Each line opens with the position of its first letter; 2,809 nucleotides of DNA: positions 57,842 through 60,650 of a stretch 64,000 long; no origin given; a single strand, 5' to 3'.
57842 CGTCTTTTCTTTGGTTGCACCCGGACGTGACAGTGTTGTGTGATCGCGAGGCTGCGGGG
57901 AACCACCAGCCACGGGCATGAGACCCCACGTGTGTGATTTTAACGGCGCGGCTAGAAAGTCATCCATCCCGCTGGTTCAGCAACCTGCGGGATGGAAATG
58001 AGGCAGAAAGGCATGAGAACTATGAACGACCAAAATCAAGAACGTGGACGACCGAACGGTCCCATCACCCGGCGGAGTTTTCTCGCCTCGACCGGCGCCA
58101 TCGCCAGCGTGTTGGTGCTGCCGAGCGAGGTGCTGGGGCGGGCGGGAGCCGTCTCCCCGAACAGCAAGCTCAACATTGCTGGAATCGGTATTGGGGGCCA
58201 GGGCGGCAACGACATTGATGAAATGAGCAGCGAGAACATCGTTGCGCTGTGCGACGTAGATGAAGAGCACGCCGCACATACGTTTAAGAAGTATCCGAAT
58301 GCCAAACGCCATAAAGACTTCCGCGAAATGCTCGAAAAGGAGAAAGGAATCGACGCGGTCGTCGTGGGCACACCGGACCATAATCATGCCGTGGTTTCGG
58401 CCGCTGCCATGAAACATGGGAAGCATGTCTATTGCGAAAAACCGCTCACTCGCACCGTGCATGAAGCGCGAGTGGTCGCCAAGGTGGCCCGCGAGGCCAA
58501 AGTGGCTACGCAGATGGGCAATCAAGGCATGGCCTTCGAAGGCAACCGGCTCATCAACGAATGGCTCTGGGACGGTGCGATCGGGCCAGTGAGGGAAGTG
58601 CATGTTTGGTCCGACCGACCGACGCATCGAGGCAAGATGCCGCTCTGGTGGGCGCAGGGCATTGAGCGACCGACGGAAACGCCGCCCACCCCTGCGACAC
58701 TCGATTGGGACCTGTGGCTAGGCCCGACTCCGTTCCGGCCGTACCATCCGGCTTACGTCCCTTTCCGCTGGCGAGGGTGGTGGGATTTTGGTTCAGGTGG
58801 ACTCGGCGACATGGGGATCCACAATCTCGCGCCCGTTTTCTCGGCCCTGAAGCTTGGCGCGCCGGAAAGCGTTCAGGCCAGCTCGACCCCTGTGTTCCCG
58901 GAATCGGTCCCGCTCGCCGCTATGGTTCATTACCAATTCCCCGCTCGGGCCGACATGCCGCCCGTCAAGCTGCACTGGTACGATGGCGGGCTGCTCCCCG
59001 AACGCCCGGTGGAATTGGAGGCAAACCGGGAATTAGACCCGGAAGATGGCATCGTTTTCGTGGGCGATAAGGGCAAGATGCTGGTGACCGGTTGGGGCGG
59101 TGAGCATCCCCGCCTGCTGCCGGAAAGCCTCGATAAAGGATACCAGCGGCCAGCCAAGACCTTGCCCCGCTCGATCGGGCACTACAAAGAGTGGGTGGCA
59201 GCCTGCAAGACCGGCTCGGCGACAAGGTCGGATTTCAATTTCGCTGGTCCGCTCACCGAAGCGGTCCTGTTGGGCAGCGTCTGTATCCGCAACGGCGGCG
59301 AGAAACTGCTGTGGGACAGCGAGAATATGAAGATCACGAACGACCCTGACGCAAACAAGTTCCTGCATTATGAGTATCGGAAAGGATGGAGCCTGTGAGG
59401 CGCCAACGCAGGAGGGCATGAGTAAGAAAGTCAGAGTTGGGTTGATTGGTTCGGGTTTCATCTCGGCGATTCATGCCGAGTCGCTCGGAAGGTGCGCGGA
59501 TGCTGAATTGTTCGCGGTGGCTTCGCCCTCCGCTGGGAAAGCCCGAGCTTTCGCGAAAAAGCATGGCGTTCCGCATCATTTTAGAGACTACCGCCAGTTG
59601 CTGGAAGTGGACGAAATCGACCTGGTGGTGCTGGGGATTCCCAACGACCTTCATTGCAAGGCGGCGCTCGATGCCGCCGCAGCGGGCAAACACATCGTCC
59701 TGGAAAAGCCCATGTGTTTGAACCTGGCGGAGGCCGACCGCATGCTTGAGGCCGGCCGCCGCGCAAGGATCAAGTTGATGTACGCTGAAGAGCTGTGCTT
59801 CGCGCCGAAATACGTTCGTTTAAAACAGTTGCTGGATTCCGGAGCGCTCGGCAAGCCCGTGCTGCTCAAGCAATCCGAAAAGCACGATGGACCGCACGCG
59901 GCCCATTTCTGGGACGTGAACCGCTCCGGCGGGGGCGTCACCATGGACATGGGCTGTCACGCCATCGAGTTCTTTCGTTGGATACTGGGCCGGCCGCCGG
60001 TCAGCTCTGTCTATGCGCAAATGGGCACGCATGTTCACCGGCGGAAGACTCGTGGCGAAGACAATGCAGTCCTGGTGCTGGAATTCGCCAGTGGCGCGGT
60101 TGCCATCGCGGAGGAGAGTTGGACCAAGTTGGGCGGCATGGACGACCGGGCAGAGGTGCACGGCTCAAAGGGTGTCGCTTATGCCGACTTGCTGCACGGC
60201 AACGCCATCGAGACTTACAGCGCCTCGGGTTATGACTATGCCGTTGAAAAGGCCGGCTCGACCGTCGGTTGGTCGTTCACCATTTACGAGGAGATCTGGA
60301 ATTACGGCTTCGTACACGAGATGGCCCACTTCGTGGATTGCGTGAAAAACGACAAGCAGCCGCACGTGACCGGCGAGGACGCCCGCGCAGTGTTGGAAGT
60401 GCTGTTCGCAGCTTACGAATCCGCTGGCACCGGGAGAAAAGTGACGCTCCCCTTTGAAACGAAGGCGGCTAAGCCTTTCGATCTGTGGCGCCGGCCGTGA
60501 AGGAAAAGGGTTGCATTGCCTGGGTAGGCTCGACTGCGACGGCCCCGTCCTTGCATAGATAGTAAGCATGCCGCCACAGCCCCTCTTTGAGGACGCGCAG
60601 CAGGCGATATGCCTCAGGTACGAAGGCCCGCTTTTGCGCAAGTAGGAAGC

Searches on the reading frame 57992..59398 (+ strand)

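Call 60: search_protein_families(library=pfam, max_evalue=0.00001, proteins=[window:57992-59398:+])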
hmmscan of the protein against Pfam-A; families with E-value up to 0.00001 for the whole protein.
window:57992-59398:+ (468 aa): 3 families
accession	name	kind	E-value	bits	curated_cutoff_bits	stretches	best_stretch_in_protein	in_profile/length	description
PF19051.5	GFO_IDH_MocA_C2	-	2.1e-19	70.5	23.3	1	229-287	44-102/254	Oxidoreductase family, C-terminal alpha/beta domain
PF01408.29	GFO_IDH_MocA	-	7.9e-19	69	24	1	62-176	3-119/120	Oxidoreductase family, NAD-binding Rossmann fold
PF22725.1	GFO_IDH_MocA_C3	-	7.6e-06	26.4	27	0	256-317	31-93/124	GFO/IDH/MocA C-terminal domain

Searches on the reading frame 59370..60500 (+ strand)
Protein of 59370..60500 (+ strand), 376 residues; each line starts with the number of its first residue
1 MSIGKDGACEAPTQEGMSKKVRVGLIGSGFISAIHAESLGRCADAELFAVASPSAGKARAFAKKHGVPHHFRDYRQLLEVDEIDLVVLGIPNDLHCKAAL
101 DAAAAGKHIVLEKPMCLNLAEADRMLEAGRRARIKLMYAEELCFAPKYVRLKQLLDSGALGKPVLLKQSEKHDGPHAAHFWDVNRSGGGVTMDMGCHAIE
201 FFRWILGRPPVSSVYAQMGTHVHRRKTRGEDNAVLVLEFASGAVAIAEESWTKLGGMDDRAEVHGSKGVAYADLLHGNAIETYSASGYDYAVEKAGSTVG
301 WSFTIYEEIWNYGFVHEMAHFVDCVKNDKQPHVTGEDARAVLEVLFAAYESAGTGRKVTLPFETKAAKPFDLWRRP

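Call 60: search_protein_families(library=pfam, max_evalue=0.00001, proteins=[window:59370-60500:+])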
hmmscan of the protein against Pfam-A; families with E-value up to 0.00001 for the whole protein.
window:59370-60500:+ (376 aa): 3 families
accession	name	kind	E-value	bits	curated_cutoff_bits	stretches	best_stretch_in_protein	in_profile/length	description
PF22725.1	GFO_IDH_MocA_C3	-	7.3e-28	97.5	27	1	148-269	1-122/124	GFO/IDH/MocA C-terminal domain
PF02894.22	GFO_IDH_MocA_C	-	4.3e-27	95.8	22.9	1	152-360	1-218/218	Oxidoreductase family, C-terminal alpha/beta domain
PF01408.29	GFO_IDH_MocA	-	2.4e-24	86.8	24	1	21-137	1-117/120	Oxidoreductase family, NAD-binding Rossmann fold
